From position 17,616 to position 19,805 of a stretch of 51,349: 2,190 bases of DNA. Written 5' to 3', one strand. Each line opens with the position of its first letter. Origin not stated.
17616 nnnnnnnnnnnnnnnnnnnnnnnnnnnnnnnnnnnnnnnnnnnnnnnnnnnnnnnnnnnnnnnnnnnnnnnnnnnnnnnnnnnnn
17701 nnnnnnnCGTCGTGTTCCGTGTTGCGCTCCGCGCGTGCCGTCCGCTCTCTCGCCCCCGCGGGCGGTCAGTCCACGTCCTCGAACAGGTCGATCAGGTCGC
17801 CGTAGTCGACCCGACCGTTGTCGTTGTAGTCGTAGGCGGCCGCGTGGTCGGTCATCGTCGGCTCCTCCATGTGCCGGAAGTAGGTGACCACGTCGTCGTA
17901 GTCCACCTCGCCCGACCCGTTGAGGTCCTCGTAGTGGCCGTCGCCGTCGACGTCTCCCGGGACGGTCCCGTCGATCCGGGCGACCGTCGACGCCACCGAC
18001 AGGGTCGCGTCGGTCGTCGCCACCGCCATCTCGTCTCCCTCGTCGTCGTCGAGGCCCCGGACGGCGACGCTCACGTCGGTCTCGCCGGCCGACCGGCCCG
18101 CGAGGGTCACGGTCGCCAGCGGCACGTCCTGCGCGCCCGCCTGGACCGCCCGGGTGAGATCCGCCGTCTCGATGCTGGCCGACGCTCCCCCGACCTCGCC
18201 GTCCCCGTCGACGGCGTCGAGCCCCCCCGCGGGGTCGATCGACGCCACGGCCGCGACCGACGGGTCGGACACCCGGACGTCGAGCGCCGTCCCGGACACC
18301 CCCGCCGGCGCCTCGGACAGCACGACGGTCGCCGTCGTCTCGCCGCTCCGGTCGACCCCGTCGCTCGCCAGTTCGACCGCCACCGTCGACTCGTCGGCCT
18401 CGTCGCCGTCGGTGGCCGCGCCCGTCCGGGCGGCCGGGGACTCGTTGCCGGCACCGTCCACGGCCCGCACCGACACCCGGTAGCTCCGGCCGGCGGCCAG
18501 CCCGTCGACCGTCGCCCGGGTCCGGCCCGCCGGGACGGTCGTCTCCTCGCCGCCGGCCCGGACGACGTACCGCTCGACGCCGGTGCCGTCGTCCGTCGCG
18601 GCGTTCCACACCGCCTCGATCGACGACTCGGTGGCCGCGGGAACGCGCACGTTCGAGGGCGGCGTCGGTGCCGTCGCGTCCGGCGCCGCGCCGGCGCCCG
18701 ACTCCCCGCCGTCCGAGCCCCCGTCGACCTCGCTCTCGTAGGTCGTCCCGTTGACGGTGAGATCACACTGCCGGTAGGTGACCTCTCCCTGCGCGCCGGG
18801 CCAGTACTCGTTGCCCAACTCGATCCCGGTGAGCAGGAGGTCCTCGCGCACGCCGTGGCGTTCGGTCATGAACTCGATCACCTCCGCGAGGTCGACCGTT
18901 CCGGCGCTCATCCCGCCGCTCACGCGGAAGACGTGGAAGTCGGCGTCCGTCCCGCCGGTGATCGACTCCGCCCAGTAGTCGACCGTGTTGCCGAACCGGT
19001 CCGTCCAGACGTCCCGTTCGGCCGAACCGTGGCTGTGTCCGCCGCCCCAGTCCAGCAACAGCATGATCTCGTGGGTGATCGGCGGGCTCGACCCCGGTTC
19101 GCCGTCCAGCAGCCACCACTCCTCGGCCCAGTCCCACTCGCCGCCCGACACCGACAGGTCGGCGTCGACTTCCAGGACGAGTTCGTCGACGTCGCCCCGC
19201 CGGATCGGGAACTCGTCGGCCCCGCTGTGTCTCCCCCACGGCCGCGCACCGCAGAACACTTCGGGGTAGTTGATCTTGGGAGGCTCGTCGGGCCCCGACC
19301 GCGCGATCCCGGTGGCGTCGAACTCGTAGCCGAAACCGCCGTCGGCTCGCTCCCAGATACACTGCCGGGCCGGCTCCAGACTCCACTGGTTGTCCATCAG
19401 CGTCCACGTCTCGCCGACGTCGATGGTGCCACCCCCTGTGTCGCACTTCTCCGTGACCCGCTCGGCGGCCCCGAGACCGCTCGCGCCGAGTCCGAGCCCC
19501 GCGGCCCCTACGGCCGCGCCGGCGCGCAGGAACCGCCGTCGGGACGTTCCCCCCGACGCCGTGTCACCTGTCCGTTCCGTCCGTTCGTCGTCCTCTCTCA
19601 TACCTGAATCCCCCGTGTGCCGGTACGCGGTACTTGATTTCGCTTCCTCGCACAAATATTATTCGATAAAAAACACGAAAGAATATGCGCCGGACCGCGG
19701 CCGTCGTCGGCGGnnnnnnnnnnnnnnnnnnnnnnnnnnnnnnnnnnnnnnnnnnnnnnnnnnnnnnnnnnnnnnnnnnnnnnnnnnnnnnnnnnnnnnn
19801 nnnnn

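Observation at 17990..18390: Three enzymes carry both a cohesin-like and a dockerin-like module (GH12 here; GH9 at ~10385-10825; GH5 at ~19965-20370)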

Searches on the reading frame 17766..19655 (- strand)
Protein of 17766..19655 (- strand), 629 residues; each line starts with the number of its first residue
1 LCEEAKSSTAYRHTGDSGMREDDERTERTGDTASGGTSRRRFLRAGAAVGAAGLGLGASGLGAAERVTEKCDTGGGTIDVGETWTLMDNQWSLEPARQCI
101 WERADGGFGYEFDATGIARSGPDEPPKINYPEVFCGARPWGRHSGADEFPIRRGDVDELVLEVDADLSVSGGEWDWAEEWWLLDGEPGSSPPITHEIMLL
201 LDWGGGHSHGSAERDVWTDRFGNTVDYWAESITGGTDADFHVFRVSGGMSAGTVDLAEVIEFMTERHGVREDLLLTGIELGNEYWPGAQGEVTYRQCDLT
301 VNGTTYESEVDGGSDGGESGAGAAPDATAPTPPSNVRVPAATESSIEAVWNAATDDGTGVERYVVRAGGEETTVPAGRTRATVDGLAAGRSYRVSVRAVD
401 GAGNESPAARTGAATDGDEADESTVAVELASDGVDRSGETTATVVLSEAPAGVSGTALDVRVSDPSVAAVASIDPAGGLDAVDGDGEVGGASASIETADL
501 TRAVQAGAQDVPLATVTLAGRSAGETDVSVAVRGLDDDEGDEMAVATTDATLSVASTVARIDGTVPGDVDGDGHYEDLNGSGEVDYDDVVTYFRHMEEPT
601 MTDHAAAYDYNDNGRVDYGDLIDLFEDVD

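Call 4: search_protein_families(library=pfam, proteins=[window:17766-19655:-], max_evalue=0.01)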
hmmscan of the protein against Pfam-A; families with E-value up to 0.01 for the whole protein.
window:17766-19655:- (629 aa): 2 families
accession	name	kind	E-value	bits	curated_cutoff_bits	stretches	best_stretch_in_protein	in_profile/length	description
PF00041.27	fn3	-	1e-11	45.3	25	1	332-407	2-77/84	Fibronectin type III domain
PF00404.24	Dockerin_1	-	0.00074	20.1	22.9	1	575-621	1-49/57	Dockerin type I domain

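Call 10: find_homologous_proteins(query=window:17766-19655:-, max_evalue=0.00001)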
Query window:17766-19655:- (629 aa): 45 proteins with E <= 0.00001 among 8000 candidates.
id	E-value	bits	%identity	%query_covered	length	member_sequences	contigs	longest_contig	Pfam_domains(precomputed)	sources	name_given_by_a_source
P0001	0.0e+0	1344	100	97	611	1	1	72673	PF00041.28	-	-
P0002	3.9e-171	589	50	94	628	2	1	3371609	PF01670.24,PF00041.28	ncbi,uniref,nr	ncbi:fibronectin type III domain-containing protein [Halomicrobium salinisoli]|uniref:fibronectin ty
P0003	1.5e-115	406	50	63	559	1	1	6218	PF01670.24,PF00041.28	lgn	-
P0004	3.8e-106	374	46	68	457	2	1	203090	PF00041.28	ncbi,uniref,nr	ncbi:twin-arginine translocation signal domain-containing protein [Halobacteria archaeon AArc-m2/3/4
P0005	3.1e-104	368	42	69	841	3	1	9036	PF16893.12,PF14200.13,PF19743.6,PF00652.29,PF00041.28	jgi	jgi:chitodextrinase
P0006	5.6e-98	347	47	61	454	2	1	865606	PF00041.28,PF16656.12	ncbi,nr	ncbi:fibronectin type III domain-containing protein [Natrinema salaciae]|nr:fibronectin type III dom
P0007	7.5e-97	344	52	50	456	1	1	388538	PF01670.24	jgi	jgi:hypothetical protein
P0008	2.7e-93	332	44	63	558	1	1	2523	PF14200.13,PF00652.29,PF00041.28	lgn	-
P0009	1.4e-92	330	45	56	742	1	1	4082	PF14200.13,PF00652.29,PF00041.28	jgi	jgi:hypothetical protein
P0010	2.1e-92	329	56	44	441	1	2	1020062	-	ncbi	-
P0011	6.8e-92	327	48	48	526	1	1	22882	PF01670.24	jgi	jgi:chitinase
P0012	8.4e-91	324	54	43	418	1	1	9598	PF00801.27,PF18911.7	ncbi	ncbi:MAG: PKD domain-containing protein, partial [Halococcoides sp.]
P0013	1.0e-90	323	53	46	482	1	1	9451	PF01670.24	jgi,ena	-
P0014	3.0e-90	322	53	44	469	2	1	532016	-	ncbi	-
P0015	2.4e-89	319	52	45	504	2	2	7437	PF01670.24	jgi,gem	-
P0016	2.5e-88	316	52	45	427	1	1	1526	PF00801.27,PF01670.24,PF18911.7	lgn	-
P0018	1.9e-87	313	54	45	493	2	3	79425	PF01670.24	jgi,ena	-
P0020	1.0e-85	307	54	45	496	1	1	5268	PF01670.24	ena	-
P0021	2.3e-85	306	45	59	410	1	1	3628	PF01670.24,PF14200.13,PF00041.28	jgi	-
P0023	1.5e-84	303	51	45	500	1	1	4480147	PF01670.24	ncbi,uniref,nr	ncbi:hypothetical protein HZS55_07510 [Halosimplex rubrum]|uniref:Uncharacterized protein n=1 Tax=Ha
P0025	1.6e-83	300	53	39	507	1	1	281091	PF01670.24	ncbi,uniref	ncbi:GH12 family glycosyl hydrolase domain-containing protein [Halosimplex amylolyticum]|uniref:GH12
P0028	3.4e-83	299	50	51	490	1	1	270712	PF01670.24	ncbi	ncbi:GH12 family glycosyl hydrolase domain-containing protein [Halosimplex sp. J119]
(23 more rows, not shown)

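Call 40: find_encoding_contigs(protein=P0002, flank=10000, max_places=3)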
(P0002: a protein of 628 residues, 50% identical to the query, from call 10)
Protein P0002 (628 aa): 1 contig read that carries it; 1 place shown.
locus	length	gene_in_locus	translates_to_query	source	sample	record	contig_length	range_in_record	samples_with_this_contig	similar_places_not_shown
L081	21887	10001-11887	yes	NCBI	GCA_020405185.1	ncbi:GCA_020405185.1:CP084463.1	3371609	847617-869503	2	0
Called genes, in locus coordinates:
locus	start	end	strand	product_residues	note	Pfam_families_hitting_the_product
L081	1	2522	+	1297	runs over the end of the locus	-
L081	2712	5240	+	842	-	PF00150:Cellulase, PF00041:fn3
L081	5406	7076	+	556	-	PF00150:Cellulase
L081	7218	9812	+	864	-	PF02927:CelD_N, PF00759:Glyco_hydro_9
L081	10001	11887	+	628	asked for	PF01670:Glyco_hydro_12, PF00041:fn3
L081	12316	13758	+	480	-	PF00150:Cellulase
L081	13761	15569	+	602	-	PF00331:Glyco_hydro_10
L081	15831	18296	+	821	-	PF00150:Cellulase, PF00041:fn3, PF03422:CBM_6, PF18099:CBM_35_2, PF00041:fn3 (weak)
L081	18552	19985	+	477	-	PF00041:fn3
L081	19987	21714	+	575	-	PF00150:Cellulase, PF00041:fn3, PF00404:Dockerin_1 (faint)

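Call 41: find_encoding_contigs(protein=P0001, flank=10000, max_places=3)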
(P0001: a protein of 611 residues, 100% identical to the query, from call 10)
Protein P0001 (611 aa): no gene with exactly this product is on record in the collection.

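Call 44: search_protein_families(library=ncbifam, proteins=[window:17766-19655:-], max_evalue=1)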
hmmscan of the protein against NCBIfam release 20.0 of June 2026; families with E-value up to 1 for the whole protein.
window:17766-19655:- (629 aa): 5 families
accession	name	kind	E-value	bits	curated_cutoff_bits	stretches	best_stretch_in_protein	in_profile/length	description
NF041611.1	exoglucan_CbhB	equivalog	7.6e-08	30.8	1950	1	322-459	793-928/997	exoglucanase CbhB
NF045522.1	MXAN_2561_fam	equivalog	9.3e-08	31.9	150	1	317-413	156-255/304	MXAN_2561 family MXYO-CTERM-anchored protein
NF047446.1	barrel_OmpL47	domain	0.00037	20.9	40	1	352-409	10-62/68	OmpL47-type beta-barrel domain-containing protein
TIGR02811.1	formate_TAT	hypoth_equivalog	0.17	12.2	48.45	1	33-70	5-43/66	formate dehydrogenase region TAT target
TIGR01409.1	TAT_signal_seq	domain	0.73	10.3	16.7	1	37-58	1-21/29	twin-arginine translocation signal domain-containing protein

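Call 64: search_protein_families(library=pfam, proteins=[window:17766-19601:-], max_evalue=10)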
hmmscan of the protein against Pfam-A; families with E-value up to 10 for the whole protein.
window:17766-19601:- (611 aa): 5 families
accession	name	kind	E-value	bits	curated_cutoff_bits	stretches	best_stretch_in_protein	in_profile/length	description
PF00041.27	fn3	-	1e-11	45.3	25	1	314-389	2-77/84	Fibronectin type III domain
PF00404.24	Dockerin_1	-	0.00071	20.2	22.9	1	557-603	1-49/57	Dockerin type I domain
PF10518.14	TAT_signal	-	0.015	15.7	22.7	1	19-36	2-19/21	TAT (twin-arginine translocation) pathway signal sequence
PF13405.12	EF-hand_6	-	0.021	15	25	1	589-608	8-27/30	EF-hand domain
PF13499.12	EF-hand_7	-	3.3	8.6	30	0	589-607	10-28/67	EF-hand domain pair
